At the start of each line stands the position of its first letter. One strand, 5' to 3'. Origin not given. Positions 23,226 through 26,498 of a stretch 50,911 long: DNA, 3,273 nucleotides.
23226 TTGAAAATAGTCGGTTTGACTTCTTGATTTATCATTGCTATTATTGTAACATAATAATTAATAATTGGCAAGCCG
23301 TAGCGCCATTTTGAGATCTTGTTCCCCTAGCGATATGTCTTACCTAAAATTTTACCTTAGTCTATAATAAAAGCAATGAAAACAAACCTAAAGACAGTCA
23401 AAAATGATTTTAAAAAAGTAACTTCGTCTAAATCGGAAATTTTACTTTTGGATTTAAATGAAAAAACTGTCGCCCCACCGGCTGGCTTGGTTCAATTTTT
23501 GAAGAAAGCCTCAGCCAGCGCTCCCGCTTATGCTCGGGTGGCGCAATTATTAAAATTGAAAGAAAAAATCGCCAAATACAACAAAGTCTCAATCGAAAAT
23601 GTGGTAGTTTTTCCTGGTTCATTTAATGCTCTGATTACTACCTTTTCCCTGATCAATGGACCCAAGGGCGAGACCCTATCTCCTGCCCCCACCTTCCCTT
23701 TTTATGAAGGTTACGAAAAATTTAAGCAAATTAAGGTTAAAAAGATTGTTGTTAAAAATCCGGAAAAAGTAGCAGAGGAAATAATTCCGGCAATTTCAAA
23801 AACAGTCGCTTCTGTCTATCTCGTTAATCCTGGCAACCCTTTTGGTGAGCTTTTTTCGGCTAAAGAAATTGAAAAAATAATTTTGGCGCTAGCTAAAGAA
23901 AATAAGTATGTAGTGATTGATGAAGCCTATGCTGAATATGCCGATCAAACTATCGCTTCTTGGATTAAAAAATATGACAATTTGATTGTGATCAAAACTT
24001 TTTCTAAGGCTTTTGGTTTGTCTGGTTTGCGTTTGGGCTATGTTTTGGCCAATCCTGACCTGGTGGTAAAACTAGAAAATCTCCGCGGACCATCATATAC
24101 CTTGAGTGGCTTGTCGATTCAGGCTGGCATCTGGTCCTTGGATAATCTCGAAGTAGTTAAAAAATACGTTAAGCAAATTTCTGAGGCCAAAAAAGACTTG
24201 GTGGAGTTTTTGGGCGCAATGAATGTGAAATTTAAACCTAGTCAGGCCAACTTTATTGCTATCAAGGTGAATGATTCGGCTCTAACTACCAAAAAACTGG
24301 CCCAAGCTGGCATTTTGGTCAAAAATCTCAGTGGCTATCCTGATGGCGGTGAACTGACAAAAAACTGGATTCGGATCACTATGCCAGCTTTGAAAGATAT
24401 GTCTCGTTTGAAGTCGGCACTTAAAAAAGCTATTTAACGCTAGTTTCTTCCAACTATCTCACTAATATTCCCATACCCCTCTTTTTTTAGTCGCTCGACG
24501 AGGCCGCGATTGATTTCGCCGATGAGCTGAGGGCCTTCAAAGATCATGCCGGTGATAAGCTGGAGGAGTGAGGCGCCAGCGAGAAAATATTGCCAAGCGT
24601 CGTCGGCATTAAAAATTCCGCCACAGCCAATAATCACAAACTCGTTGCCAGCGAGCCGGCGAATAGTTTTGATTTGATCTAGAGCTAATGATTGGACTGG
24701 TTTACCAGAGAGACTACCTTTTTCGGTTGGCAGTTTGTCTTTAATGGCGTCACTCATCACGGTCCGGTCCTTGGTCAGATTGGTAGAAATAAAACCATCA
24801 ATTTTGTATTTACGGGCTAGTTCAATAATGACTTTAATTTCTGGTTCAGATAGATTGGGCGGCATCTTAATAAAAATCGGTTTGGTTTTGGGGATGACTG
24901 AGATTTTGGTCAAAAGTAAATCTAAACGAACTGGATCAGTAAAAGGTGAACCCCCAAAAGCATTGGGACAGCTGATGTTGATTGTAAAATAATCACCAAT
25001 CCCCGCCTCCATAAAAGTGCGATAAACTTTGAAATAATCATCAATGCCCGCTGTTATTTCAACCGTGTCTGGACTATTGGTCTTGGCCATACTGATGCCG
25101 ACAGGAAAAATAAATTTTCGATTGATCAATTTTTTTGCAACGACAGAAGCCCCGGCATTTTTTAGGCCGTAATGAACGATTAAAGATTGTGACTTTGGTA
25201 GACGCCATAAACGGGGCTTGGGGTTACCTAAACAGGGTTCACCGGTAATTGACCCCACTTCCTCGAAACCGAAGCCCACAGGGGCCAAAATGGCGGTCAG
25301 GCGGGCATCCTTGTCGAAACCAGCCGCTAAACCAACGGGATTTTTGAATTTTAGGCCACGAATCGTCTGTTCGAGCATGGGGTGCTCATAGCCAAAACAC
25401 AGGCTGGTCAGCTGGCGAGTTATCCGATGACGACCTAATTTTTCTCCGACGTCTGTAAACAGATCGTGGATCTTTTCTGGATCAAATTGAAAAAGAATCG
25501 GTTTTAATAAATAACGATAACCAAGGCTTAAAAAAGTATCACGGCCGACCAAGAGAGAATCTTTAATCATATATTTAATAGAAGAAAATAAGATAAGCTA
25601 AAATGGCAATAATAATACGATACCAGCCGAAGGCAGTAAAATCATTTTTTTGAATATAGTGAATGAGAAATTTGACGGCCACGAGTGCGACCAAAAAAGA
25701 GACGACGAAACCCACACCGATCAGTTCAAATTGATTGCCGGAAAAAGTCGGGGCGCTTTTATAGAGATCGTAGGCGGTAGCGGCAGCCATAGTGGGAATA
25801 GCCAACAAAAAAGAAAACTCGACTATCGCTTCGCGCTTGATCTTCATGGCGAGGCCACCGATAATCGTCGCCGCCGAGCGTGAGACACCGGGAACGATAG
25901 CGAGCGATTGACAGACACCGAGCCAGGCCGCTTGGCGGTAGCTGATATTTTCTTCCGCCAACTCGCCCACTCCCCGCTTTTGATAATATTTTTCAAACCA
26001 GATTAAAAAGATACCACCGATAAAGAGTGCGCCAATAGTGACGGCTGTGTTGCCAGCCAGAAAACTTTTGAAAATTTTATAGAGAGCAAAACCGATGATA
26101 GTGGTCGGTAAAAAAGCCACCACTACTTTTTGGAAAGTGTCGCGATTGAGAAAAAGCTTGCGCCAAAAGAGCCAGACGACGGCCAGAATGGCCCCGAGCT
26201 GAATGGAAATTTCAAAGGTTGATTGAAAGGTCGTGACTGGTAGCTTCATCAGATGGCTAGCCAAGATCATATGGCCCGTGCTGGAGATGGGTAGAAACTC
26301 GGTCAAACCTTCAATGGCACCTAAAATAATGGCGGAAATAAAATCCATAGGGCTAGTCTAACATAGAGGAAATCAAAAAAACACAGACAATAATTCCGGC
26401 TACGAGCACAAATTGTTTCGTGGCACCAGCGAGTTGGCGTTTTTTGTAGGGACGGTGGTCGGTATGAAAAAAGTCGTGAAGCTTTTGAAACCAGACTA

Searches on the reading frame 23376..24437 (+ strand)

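Call 65: search_protein_families(library=pfam, proteins=[window:23376-24437:+], max_evalue=0.001)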
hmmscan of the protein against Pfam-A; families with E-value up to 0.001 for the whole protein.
window:23376-24437:+ (353 aa): 1 family
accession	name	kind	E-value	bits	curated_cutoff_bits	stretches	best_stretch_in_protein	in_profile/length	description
PF00155.27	Aminotran_1_2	-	1.7e-42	146.3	19.7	1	44-349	30-358/361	Aminotransferase class I and II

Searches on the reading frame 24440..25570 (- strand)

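Call 65: search_protein_families(library=pfam, proteins=[window:24440-25570:-], max_evalue=0.001)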
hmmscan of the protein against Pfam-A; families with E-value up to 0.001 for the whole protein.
window:24440-25570:- (376 aa): 1 family
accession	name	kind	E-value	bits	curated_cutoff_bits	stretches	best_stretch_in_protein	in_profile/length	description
PF01180.27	DHO_dh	-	3.6e-65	220.5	27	1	65-361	1-291/291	Dihydroorotate dehydrogenase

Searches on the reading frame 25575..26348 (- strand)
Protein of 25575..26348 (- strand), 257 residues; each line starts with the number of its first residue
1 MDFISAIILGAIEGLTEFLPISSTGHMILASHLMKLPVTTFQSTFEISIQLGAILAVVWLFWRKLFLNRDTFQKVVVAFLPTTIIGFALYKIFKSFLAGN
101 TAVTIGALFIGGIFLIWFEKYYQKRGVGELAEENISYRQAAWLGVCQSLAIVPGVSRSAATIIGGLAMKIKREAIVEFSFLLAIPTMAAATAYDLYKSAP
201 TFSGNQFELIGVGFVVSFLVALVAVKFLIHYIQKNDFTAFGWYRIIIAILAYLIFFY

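Call 65: search_protein_families(library=pfam, proteins=[window:25575-26348:-], max_evalue=0.001)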
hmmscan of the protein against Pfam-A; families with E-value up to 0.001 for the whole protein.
window:25575-26348:- (257 aa): 1 family
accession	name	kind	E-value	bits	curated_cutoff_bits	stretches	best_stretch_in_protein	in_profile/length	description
PF02673.24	BacA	-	5.7e-73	246.2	33.4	1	6-250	1-257/257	Bacitracin resistance protein BacA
